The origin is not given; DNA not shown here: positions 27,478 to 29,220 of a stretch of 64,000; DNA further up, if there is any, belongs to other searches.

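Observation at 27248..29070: Riboswitch-controlled operon of unknown function: a 480-aa protein plus two Cys4 zinc-ribbon mini-proteins (one unannotated)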

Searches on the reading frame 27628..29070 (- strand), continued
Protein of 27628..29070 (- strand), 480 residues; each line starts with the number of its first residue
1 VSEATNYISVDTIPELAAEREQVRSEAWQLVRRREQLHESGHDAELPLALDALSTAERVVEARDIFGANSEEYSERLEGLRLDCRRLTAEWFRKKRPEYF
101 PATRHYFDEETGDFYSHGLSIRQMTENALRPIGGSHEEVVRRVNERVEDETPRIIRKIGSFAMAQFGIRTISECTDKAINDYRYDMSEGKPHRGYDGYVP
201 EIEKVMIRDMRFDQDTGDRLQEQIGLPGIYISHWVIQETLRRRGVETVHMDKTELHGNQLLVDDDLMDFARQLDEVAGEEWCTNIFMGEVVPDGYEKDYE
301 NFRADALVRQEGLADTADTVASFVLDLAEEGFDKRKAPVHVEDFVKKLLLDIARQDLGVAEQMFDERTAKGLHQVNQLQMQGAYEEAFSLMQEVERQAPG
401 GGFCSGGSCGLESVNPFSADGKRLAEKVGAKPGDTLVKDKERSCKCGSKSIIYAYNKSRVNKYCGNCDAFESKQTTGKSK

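Call 47: find_related_loci(query=A1, collection=metagenome_contigs, flank=6000)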
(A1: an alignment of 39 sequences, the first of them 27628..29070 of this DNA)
Query A1 (480 aa) in metagenome_contigs; peptide patterns used: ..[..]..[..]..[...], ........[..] (x = any residue, [..] = any of these).
145 stretches matched a pattern; 21 encode a relative of the query (tblastn E <= 1e-3); 21 distinct loci.
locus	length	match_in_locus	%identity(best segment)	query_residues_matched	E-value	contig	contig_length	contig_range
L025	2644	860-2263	63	6-473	0e+0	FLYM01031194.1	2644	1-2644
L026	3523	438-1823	64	7-467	0e+0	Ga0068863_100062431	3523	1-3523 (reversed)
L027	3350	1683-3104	61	5-479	0e+0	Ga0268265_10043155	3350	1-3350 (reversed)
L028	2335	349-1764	56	7-475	0e+0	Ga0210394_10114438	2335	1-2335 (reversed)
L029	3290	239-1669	57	2-478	4e-179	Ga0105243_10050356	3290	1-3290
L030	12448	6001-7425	55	1-473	1e-169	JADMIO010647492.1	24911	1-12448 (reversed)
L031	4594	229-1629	54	7-473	2e-162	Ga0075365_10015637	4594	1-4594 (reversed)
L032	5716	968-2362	53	5-469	9e-159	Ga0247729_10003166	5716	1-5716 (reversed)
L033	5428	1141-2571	50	2-476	9e-152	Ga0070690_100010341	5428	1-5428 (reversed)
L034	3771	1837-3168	58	5-437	3e-155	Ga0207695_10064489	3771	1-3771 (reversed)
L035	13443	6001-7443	51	4-467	2e-144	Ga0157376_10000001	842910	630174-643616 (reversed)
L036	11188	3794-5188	54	5-477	2e-158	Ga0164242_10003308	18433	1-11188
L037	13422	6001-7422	49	2-473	1e-140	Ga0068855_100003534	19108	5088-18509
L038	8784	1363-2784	49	2-473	9e-141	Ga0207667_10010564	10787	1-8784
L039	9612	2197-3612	48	7-479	3e-125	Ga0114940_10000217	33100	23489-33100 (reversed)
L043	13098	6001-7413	38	7-476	8e-89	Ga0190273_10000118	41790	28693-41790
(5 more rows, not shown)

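Call 53: search_protein_families(library=pfam, proteins=[L020:9085-9441:+, L020:9441-9989:+, L020:11698-12426:+, L008:6377-7009:+, L004:6913-7494:+, L004:7794-9158:+, L010:6837-7280:+, L037:7574-8329:+, L021:4189-4821:+, L021:3118-4047:-], max_evalue=0.01)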
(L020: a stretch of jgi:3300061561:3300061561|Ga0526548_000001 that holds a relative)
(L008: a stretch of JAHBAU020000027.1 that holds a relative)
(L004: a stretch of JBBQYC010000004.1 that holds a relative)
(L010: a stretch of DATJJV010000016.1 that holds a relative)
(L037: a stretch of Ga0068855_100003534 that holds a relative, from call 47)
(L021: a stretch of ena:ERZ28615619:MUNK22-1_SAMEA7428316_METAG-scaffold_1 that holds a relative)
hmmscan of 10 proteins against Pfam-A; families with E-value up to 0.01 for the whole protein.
L020:9085-9441:+ (118 aa): 1 family
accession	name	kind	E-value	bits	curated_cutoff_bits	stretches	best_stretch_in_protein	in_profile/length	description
PF14478.12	DUF4430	-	6.7e-13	49.3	23.8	1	53-118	3-71/72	Domain of unknown function (DUF4430)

L020:9441-9989:+ (182 aa): 1 family
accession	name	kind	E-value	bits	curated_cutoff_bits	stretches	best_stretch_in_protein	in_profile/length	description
PF20221.3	DUF6580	-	2.6e-49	168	27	1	9-164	6-155/162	Family of unknown function (DUF6580)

L020:11698-12426:+ (242 aa): 0 families

L008:6377-7009:+ (210 aa): 0 families

L004:6913-7494:+ (193 aa): 0 families

L004:7794-9158:+ (454 aa): 0 families

L010:6837-7280:+ (147 aa): 1 family
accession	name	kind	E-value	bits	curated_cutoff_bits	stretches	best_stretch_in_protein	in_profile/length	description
PF01243.27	PNPOx_N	-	2.6e-13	50.8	28.1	1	7-105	3-96/120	Pyridoxamine 5'-phosphate oxidase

L037:7574-8329:+ (251 aa): 0 families

L021:4189-4821:+ (210 aa): 0 families

L021:3118-4047:- (309 aa): 0 families

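Call 55: search_protein_families(library=ncbifam, proteins=[L020:9085-9441:+, L020:9441-9989:+, L020:11698-12426:+], max_evalue=0.01)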
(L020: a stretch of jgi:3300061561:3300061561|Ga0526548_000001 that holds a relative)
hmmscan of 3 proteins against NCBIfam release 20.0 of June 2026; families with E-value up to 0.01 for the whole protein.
L020:9085-9441:+ (118 aa): 0 families

L020:9441-9989:+ (182 aa): 0 families

L020:11698-12426:+ (242 aa): 0 families

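Call 56: search_solved_structures(query=L020:9441-9989:+, max_evalue=1, show_alignments=1)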
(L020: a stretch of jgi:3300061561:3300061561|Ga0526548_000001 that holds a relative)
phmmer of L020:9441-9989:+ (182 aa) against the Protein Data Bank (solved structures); distinct sequences matched with E-value up to 1: 0.

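Call 57: search_solved_structures(query=L020:9085-9441:+, max_evalue=1)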
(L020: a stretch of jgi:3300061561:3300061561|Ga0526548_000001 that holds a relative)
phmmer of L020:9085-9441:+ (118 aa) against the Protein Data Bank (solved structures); distinct sequences matched with E-value up to 1: 1.
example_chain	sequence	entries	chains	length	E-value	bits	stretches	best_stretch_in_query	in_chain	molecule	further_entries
5no0_A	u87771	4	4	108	0.75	13.5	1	64-117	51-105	Transcobalamin-2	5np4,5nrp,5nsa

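Call 60: search_protein_families(library=pfam, alignment_id=A2, max_evalue=5)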
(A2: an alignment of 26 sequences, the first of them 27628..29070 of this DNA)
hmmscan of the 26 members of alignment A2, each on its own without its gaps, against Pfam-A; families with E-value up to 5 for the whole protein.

A. member 1, window:27628-29070:- (480 aa): 1 family
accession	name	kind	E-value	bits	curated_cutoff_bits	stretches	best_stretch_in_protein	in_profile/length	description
PF23601.1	DUF7140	-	0.029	14.8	27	1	462-476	2-16/42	Domain of unknown function (DUF7140)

B. families by the number of members that match (of 26 scanned): 50 families (the first 25 are shown)
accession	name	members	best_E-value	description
PF08271.17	Zn_Ribbon_TF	4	0.0017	TFIIB zinc-binding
PF14319.11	Zn_Tnp_IS91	4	0.014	Transposase zinc-binding domain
PF13248.11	Zn_ribbon_3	3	0.077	zinc-ribbon domain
PF08792.16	A2L_zn_ribbon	2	0.00093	A2L zinc ribbon domain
PF13240.11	Zn_Ribbon_1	2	0.011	zinc-ribbon domain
PF23903.1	Phage_zn_bind_2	2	0.012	Phage zinc binding domain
PF12760.12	Zn_ribbon_IS1595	2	0.043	Transposase zinc-ribbon domain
PF07295.17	DUF1451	2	0.097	Zinc-ribbon containing domain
PF08063.17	Zn_ribbon_PADR1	2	0.25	PADR1 domain, zinc ribbon fold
PF19551.4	DUF6074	1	0.0071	Family of unknown function (DUF6074)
PF22109.2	Zn_ribbon_tTFIIB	1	0.026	Transcription factor IIB, zinc ribbon, Trypanosome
PF02987.21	LEA_4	1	0.027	Late embryogenesis abundant protein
PF17603.7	DUF5499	1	0.028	Family of unknown function (DUF5499)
PF23601.1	DUF7140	1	0.029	Domain of unknown function (DUF7140)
PF13460.12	NAD_binding_10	1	0.031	NAD(P)H-binding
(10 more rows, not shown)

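Call 61: search_protein_families(library=pfam, proteins=[P0197, P0215, P0174, P0204, P0210, P0190, P0189, P0211, P0135, P0209], max_evalue=0.01)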
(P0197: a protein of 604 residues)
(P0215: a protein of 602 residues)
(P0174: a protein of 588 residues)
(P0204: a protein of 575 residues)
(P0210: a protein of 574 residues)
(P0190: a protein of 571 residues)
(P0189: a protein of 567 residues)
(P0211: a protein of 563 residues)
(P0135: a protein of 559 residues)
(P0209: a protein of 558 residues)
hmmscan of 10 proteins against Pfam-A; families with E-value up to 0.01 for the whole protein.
P0197 (604 aa): 2 families
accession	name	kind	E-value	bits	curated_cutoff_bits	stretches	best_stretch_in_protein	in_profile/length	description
PF24042.1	DUF7351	-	0.0013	19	31.2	1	526-582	2-59/177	Domain of unknown function (DUF7351)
PF03302.18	VSP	-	0.006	15.9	31.4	1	493-563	23-90/397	Giardia variant-specific surface protein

P0215 (602 aa): 0 families

P0174 (588 aa): 0 families

P0204 (575 aa): 0 families

P0210 (574 aa): 0 families

P0190 (571 aa): 0 families

P0189 (567 aa): 1 family
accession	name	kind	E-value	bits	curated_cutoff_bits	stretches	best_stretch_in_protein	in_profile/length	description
PF20410.3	X-Tfes_XVIPCD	-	0.0011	19.9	24.9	1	11-75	30-93/101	X-Tfes, XVIPCD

P0211 (563 aa): 0 families

P0135 (559 aa): 0 families

P0209 (558 aa): 0 families

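Call 63: find_encoding_contigs(protein=P0197, flank=7000, max_places=2)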
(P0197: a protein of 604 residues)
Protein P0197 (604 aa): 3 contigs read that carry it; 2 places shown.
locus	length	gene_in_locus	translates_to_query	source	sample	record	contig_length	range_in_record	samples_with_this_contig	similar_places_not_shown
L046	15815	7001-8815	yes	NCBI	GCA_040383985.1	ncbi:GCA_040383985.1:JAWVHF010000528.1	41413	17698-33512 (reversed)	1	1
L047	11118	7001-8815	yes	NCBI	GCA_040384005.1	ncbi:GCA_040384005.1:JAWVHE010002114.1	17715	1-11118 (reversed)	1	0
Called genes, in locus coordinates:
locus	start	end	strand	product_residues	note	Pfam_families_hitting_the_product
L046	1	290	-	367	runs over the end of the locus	PF13439:Glyco_transf_4, PF20706:GT4-conflict (weak), PF00534:Glycos_transf_1, PF13692:Glyco_trans_1_4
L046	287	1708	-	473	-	PF13727:CoA_binding_3 (weak), PF02397:Bac_transf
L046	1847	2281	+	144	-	PF04138:GtrA_DPMS_TM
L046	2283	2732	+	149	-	PF01726:LexA_DNA_bind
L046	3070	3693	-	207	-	-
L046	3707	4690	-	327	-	-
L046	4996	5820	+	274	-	PF02673:BacA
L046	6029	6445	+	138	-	PF14478:DUF4430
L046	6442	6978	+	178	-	PF20221:DUF6580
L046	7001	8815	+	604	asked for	-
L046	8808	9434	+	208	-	PF01467:CTP_transf_like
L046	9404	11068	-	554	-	PF00999:Na_H_Exchanger, PF02254:TrkA_N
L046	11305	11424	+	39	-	-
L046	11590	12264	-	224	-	PF13462:Thioredoxin_4, PF01323:DSBA, PF13743:Thioredoxin_5 (faint)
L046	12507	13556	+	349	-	PF00571:CBS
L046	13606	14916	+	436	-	PF01336:tRNA_anti-codon, PF00152:tRNA-synt_2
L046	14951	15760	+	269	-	-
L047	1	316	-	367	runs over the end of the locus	PF13439:Glyco_transf_4, PF20706:GT4-conflict (weak), PF00534:Glycos_transf_1, PF13692:Glyco_trans_1_4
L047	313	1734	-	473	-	PF13727:CoA_binding_3 (weak), PF02397:Bac_transf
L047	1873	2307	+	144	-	PF04138:GtrA_DPMS_TM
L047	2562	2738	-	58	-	-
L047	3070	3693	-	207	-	-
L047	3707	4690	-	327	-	-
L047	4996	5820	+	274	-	PF02673:BacA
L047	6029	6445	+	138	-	PF14478:DUF4430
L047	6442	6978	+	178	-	PF20221:DUF6580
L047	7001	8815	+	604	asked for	-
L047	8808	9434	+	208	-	PF01467:CTP_transf_like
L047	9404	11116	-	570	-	?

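Call 64: find_encoding_contigs(protein=P0174, flank=7000, max_places=2)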
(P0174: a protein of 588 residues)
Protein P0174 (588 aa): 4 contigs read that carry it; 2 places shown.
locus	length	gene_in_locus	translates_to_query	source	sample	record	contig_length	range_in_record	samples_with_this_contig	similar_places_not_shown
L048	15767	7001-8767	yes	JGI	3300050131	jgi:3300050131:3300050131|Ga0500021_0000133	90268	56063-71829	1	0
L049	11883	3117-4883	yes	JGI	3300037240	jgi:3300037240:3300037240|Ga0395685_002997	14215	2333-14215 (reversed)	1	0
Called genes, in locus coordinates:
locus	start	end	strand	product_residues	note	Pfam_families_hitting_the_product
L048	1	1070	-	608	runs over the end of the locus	PF13522:GATase_6, PF13537:GATase_7, PF01380:SIS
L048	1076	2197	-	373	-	PF13439:Glyco_transf_4, PF20706:GT4-conflict (weak), PF00534:Glycos_transf_1, PF13692:Glyco_trans_1_4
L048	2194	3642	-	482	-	PF13727:CoA_binding_3, PF02397:Bac_transf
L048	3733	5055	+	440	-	PF04932:Wzy_C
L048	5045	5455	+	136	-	PF04138:GtrA_DPMS_TM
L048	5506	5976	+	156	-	-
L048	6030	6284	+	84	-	-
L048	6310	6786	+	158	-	PF01726:LexA_DNA_bind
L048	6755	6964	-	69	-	-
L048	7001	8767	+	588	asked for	-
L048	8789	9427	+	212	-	PF01467:CTP_transf_like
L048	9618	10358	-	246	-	PF13098:Thioredoxin_2 (weak), PF13462:Thioredoxin_4, PF01323:DSBA (weak), PF13743:Thioredoxin_5 (weak)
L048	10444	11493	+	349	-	PF00571:CBS (weak)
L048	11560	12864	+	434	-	PF01336:tRNA_anti-codon, PF00152:tRNA-synt_2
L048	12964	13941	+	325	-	PF00248:Aldo_ket_red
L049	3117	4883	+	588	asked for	-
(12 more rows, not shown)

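Call 65: find_encoding_contigs(protein=P0204, flank=7000, max_places=2)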
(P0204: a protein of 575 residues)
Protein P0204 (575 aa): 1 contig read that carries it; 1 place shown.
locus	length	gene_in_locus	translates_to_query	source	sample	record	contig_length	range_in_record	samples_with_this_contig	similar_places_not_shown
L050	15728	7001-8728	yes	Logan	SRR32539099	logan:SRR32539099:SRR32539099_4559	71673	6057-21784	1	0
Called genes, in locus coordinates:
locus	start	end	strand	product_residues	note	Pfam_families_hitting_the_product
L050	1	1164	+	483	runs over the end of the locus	PF02878:PGM_PMM_I, PF02879:PGM_PMM_II, PF02880:PGM_PMM_III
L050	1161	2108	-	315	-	-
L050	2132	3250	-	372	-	PF13439:Glyco_transf_4, PF00534:Glycos_transf_1, PF13692:Glyco_trans_1_4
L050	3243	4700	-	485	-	PF13727:CoA_binding_3, PF02397:Bac_transf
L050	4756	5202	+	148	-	PF01726:LexA_DNA_bind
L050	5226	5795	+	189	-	-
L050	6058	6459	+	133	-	PF14478:DUF4430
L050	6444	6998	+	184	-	PF20221:DUF6580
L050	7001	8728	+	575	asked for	-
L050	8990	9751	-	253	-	PF05721:PhyH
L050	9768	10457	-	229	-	PF13462:Thioredoxin_4, PF01323:DSBA, PF13743:Thioredoxin_5 (faint)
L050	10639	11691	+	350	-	PF00571:CBS (weak)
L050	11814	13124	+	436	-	PF01336:tRNA_anti-codon, PF00152:tRNA-synt_2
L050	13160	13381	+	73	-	-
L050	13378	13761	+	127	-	PF02661:Fic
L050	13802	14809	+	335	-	PF13354:Beta-lactamase2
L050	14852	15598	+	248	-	PF01925:TauE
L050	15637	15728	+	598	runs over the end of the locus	PF13620:CarboxypepD_reg (faint), PF13715:CarbopepD_reg_2 (weak)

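Call 75: find_homologous_proteins(query=L046:6442-6978:+, max_evalue=1e-10)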
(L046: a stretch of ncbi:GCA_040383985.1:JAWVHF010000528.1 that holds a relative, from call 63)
Query L046:6442-6978:+ (178 aa): 1066 proteins with E <= 1e-10 among 3270 candidates; the best 120 are listed.
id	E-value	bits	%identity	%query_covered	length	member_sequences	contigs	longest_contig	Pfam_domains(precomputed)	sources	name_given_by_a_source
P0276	2.2e-109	381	100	100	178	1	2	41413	PF20221.4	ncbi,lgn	-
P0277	1.8e-75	271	74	96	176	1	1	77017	PF20221.4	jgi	jgi:hypothetical protein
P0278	1.5e-68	248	70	95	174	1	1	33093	PF20221.4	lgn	-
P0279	2.4e-68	248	69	95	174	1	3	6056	PF20221.4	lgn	-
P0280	3.5e-66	240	65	97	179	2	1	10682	PF20221.4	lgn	-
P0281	1.7e-62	228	67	93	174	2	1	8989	PF20221.4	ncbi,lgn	-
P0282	2.9e-62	228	63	95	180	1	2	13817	PF20221.4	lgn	-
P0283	3.3e-62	228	63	93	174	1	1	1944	PF20221.4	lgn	-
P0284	7.8e-61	223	63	99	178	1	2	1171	PF20221.4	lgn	-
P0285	8.3e-61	223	65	93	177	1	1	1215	PF20221.4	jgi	jgi:hypothetical protein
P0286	2.5e-60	221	62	99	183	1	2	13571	PF20221.4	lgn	-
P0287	5.4e-60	220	66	90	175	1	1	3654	PF20221.4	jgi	jgi:hypothetical protein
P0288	6.1e-60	220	62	93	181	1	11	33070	PF20221.4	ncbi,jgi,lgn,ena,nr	ncbi:TPA: hypothetical protein DIS56_00120 [Candidatus Saccharibacteria bacterium]|nr:MAG: hypotheti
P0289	7.8e-60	220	65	84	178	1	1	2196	PF20221.4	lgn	-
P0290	8.2e-60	220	65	90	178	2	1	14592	PF20221.4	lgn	-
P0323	2.1e-56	209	63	90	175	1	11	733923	PF20221.4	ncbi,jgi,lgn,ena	-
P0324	2.6e-56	208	59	90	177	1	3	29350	PF20221.4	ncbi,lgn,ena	ncbi:MAG: DUF6580 family putative transport protein [Patescibacteria group bacterium]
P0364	3.0e-53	198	60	92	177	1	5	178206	PF20221.4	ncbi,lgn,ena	-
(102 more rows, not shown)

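Call 76: find_encoding_contigs(protein=P0323, flank=6000, max_places=3)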
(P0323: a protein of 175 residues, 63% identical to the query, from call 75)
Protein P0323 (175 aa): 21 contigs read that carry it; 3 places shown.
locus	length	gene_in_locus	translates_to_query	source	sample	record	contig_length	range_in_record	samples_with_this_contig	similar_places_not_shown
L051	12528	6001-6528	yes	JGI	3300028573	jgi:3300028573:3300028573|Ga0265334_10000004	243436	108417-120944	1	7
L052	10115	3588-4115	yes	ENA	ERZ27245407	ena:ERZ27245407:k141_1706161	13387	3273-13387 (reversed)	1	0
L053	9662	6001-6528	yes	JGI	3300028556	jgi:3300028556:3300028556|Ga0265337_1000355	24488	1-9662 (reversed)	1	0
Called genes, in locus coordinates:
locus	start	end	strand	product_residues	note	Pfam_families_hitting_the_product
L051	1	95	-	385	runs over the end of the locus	-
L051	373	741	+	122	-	-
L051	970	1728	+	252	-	PF01177:Asp_Glu_race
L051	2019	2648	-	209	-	PF01259:SAICAR_synt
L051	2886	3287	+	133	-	-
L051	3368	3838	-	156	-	-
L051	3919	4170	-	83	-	-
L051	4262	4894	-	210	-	PF13472:Lipase_GDSL_2 (weak)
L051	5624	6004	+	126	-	PF14478:DUF4430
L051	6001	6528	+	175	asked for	PF20221:DUF6580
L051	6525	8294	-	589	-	PF00999:Na_H_Exchanger, PF02254:TrkA_N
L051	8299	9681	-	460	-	PF01566:Nramp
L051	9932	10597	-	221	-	PF13462:Thioredoxin_4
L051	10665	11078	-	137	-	PF20393:Pro_CA_2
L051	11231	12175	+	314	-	PF00571:CBS (faint)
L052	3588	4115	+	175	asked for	PF20221:DUF6580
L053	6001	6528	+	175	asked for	PF20221:DUF6580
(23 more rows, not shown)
